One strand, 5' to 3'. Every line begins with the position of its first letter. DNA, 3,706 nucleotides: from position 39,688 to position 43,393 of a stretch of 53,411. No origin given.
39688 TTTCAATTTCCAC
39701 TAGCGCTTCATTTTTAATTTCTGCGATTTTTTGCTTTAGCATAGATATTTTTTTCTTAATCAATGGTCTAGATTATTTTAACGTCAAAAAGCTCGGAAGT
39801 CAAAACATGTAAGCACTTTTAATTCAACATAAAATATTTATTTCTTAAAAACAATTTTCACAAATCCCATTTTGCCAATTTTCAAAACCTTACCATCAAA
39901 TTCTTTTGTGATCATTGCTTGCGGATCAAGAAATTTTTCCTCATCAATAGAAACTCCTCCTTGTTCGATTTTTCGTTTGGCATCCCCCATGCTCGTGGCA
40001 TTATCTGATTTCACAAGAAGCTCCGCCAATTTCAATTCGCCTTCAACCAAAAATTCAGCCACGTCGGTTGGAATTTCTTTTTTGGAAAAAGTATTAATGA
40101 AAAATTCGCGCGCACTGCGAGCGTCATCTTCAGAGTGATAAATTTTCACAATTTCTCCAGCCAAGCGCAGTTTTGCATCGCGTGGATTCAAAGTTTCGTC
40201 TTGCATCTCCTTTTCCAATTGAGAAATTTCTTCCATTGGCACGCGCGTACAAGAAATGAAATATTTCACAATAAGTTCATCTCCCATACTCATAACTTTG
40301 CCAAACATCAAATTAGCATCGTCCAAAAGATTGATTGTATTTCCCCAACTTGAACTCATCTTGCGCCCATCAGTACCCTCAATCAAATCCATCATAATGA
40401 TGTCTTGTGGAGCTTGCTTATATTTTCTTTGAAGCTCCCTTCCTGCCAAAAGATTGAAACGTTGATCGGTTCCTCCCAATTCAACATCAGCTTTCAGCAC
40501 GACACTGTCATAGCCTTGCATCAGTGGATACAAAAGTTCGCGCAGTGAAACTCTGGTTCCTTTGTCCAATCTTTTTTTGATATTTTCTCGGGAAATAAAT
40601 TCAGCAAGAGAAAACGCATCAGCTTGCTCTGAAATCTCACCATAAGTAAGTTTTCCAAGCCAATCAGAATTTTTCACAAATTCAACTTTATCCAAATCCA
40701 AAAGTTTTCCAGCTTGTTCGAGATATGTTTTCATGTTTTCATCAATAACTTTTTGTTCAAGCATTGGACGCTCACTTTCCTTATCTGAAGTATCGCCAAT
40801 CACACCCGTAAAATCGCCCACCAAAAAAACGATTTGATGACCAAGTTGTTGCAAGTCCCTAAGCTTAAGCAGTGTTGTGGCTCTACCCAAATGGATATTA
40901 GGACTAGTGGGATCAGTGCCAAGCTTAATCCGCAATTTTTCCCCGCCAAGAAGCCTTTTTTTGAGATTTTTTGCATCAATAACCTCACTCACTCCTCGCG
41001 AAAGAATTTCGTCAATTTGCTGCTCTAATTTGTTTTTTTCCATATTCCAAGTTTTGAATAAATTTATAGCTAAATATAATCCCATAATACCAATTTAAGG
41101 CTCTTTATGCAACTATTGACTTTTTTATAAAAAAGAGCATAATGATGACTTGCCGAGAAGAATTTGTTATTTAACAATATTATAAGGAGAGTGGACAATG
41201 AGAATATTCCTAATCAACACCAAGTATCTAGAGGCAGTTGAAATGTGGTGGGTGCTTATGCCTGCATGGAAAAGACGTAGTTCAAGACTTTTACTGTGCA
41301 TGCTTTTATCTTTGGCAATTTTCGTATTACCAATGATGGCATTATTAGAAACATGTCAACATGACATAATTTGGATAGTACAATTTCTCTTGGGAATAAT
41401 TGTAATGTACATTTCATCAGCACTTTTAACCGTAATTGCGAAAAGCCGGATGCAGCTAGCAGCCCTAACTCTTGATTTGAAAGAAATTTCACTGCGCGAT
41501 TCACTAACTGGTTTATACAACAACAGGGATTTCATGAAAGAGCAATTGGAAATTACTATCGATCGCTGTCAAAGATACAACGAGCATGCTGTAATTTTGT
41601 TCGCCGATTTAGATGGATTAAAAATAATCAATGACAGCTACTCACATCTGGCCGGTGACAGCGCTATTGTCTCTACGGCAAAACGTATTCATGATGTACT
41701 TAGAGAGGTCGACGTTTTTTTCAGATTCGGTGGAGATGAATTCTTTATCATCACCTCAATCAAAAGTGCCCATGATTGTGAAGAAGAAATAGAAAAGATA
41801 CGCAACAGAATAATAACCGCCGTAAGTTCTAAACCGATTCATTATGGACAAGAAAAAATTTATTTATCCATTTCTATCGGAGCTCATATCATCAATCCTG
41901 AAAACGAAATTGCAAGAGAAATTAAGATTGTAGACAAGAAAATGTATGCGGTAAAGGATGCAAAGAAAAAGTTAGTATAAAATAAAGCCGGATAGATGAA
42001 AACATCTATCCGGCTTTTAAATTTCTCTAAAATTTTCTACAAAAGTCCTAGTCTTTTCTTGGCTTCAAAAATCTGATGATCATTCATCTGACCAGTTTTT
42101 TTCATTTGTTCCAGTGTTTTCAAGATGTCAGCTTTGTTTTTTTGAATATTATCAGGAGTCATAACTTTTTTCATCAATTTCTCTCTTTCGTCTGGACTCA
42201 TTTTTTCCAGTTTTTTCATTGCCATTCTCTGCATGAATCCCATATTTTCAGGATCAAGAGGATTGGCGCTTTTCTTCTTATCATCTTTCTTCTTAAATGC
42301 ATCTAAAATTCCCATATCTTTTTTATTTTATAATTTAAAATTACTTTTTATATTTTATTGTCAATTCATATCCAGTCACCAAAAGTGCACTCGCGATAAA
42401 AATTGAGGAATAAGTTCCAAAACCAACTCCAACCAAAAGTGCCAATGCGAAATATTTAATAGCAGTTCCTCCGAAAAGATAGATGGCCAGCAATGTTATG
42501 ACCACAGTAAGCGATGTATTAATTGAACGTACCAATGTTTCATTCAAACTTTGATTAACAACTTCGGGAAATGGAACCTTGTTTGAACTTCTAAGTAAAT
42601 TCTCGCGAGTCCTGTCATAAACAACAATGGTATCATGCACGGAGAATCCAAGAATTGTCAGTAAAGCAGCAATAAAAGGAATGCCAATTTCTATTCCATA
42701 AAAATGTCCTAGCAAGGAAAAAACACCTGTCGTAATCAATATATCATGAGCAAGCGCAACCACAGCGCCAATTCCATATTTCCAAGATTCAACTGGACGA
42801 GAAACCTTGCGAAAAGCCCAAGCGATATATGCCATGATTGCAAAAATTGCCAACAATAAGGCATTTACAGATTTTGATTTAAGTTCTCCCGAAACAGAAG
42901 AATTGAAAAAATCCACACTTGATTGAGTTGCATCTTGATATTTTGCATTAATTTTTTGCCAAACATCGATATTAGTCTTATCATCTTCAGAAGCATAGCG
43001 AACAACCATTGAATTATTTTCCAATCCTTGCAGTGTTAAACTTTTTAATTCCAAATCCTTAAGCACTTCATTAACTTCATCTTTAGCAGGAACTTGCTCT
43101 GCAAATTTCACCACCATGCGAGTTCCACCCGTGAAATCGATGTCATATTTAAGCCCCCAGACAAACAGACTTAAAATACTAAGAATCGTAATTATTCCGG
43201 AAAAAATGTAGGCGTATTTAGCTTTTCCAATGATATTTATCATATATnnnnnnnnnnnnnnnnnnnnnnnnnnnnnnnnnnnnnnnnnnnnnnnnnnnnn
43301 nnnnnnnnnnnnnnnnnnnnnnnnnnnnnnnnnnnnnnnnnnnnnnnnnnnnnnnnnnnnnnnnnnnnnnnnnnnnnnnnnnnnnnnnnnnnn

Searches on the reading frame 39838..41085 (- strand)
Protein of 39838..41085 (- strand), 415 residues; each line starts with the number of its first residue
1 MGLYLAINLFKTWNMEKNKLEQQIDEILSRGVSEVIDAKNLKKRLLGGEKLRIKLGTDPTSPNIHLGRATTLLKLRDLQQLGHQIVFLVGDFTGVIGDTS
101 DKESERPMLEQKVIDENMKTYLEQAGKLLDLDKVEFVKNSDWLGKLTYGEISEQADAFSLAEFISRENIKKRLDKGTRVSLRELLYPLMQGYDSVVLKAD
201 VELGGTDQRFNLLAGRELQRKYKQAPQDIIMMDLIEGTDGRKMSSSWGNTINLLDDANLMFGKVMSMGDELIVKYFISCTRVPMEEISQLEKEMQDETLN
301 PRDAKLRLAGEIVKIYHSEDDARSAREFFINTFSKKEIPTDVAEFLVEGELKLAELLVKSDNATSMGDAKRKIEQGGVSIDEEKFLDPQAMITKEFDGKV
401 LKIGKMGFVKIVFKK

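Call 63: search_protein_families(library=pfam, proteins=[window:39838-41085:-], max_evalue=0.001)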
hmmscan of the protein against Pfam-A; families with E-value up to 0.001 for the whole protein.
window:39838-41085:- (415 aa): 2 families
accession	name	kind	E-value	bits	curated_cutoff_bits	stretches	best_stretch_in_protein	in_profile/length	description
PF00579.31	tRNA-synt_1b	-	1.5e-68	231.7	21.1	1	49-333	4-291/292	tRNA synthetases class I (W and Y)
PF22421.1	SYY_C-terminal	-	4.1e-06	27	27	1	341-395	8-63/83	Tyrosine--tRNA ligase SYY-like C-terminal domain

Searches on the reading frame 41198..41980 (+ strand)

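Call 63: search_protein_families(library=pfam, proteins=[window:41198-41980:+], max_evalue=0.001)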
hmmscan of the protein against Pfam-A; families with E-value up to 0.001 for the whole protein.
window:41198-41980:+ (260 aa): 1 family
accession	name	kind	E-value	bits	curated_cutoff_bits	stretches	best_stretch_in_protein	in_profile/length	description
PF00990.26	GGDEF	-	5.4e-33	114.5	23.8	1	99-257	2-159/161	Diguanylate cyclase, GGDEF domain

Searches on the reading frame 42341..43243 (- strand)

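Call 63: search_protein_families(library=pfam, proteins=[window:42341-43243:-], max_evalue=0.001)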
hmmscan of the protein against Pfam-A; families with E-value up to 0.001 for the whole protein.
window:42341-43243:- (300 aa): 2 families
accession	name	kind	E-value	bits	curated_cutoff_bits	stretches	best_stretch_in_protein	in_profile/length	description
PF02355.23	SecD_SecF_C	-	1.3e-55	188.2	20.5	1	98-290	6-185/189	Protein export membrane protein SecD/SecF, C-terminal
PF07549.19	Sec_GG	-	0.00037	20.4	20.3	1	35-51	12-28/28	SecD/SecF GG Motif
